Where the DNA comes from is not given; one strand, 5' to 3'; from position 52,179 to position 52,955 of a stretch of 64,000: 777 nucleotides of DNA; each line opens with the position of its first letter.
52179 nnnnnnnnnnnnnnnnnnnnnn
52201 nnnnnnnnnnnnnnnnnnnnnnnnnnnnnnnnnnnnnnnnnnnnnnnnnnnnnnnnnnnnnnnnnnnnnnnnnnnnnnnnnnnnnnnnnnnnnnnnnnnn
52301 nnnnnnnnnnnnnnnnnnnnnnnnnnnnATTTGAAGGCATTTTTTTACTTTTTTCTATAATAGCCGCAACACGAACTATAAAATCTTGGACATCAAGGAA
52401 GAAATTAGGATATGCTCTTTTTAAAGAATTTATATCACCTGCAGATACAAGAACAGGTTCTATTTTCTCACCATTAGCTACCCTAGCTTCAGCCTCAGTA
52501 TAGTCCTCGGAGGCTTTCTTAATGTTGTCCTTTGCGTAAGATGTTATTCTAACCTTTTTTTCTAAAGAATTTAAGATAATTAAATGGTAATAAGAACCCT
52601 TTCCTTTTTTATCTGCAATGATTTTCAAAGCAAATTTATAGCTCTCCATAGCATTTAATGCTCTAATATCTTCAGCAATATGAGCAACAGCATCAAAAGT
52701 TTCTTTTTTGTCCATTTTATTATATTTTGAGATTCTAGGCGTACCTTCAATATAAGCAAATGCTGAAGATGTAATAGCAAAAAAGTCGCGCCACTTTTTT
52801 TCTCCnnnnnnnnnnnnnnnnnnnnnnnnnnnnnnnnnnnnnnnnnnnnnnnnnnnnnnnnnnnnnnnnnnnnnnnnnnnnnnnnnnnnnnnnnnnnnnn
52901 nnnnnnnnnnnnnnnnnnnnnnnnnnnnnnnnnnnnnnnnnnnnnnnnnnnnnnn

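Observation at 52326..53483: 385-aa RelA/SpoT synthetase-fold protein with no cognate antitoxin ORF and a 150-aa uncharacterised C-terminal domain (candidate fused toxSAS)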

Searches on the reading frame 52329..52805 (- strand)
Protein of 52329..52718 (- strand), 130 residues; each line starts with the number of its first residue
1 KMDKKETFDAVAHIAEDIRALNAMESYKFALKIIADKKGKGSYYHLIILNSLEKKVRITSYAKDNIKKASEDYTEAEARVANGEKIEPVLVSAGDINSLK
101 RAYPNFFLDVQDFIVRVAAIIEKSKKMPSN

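Call 50: search_protein_representatives(protein=window:52329-52718:-)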
Query: 130 residues. Proteins with E-value up to 0.001 (for the whole library): 1114; up to 1e-10: 147; up to 1e-30: 1. The best 150 are listed.
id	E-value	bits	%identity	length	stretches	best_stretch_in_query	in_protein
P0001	1.2e-74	264.0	100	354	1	1-130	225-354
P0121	1.8e-26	108.7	48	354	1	2-123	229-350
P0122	2.2e-26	108.5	47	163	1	1-125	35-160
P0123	1.2e-25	106.1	51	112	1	16-125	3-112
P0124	4.2e-25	104.4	56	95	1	36-123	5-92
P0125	9.9e-25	103.2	47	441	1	4-116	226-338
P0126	1.8e-24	102.3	46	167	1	11-124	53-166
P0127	1.3e-23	99.5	48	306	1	12-127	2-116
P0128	1.5e-22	96.1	41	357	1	2-127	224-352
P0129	2.4e-22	95.5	44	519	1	2-126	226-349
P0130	2.5e-22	95.4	43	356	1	3-125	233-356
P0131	4.2e-22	94.7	40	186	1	2-128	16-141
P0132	7.7e-22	93.8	42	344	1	1-122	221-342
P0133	1.0e-21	93.4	54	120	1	35-126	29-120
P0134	4.0e-21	91.5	45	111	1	19-120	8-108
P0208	1.2e-12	64.2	37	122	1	3-115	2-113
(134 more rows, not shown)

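Call 52: find_encoding_contigs(protein=P0208, flank=3000, max_places=3)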
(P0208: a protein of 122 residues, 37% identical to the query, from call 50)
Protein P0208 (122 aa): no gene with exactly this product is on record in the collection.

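Call 61: predict_structure(alignment_id=A2)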
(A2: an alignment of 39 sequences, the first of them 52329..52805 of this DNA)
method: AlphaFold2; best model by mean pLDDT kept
length: 159 residues; sequences in the alignment: 39
mean_pLDDT: 85.9   pTM: 0.64
mean pLDDT of the five models: 85.9, 85.4, 83.2, 81.5, 80.2
residues with pLDDT >= 90: 86; 70-90: 45; 50-70: 27; < 50: 1
segments of 3 or more residues with pLDDT < 50: none
pLDDT, mean of each block of 10 residues (from residue 1): 90 96 94 97 95 79 64 83 83 91 96 92 66 61 94 93
secondary structure, 60 per line:
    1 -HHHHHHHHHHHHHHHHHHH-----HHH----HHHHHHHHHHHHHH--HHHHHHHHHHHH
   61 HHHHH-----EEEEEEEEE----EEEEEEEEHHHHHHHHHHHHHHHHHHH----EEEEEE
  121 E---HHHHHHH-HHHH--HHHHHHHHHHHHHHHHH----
elements in order: H2-20 H33-46 H49-65 E71-79 E84-91 H92-110 E115-121 H125-131 H133-136 H139-155

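Call 63: fold_search(model_id=the predicted structure, library=pdb)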
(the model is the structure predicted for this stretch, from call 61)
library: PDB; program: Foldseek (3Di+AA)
matches with E <= 10: 166; with E <= 0.001: 3
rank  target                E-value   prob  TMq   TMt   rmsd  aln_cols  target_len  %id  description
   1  9erv_A                2.0e-06  1.00  0.59  0.32   5.2       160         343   22  Structure of Salmonella CapRel bound to Bas11 Gp54 (released 2024-11-06)
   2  7ztb_A                3.4e-06  1.00  0.69  0.35   3.8       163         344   21  Structure of the Salmonella tRNA pyrophosphokinase CapRel (released 2022-11-23)
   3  7ztb_B                1.4e-05  1.00  0.66  0.34   4.3       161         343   22  Structure of the Salmonella tRNA pyrophosphokinase CapRel (released 2022-11-23)
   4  4c7u_C                2.8e-01  0.30  0.22  0.18   9.8       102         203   15  Crystal structure of manganese superoxide dismutase from Arabidopsis thaliana (released 2014-10-15)
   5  4c7u_E                2.8e-01  0.28  0.22  0.18  10.7       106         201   15  Crystal structure of manganese superoxide dismutase from Arabidopsis thaliana (released 2014-10-15)
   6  4c7u_B                3.0e-01  0.28  0.22  0.18  10.2       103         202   14  Crystal structure of manganese superoxide dismutase from Arabidopsis thaliana (released 2014-10-15)
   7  4c7u_G                4.4e-01  0.23  0.22  0.18   9.7       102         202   15  Crystal structure of manganese superoxide dismutase from Arabidopsis thaliana (released 2014-10-15)
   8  3esf_A                5.6e-01  0.14  0.22  0.19  10.7       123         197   13  Crystal Structure of the enzyme Fe-superoxide dismutase TbSODB2 from Trypanosoma brucei (released 2009-05-12)
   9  4c7u_A                5.9e-01  0.20  0.23  0.19   8.4       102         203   16  Crystal structure of manganese superoxide dismutase from Arabidopsis thaliana (released 2014-10-15)
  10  4ffk                  7.1e-01  0.14  0.21  0.17  11.0       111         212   15  X-ray structure of iron superoxide dismutase from Acidilobus saccharovorans (released 2012-06-27)
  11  3ak2_D                7.1e-01  0.09  0.22  0.18  15.3       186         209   12  Superoxide dismutase from Aeropyrum pernix K1, Mn-bound form (released 2011-02-02)
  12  3ak1_B                7.1e-01  0.09  0.22  0.18  15.1       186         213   10  Superoxide dismutase from Aeropyrum pernix K1, apo-form (released 2011-02-02)
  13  4c7u_F                7.6e-01  0.18  0.23  0.19   8.4       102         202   16  Crystal structure of manganese superoxide dismutase from Arabidopsis thaliana (released 2014-10-15)
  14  4f2n_B                8.1e-01  0.10  0.24  0.20  15.3       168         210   11  Crystal structure of iron superoxide dismutase from Leishmania major (released 2012-05-16)
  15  4f2n_A                8.1e-01  0.08  0.23  0.19  16.2       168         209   11  Crystal structure of iron superoxide dismutase from Leishmania major (released 2012-05-16)
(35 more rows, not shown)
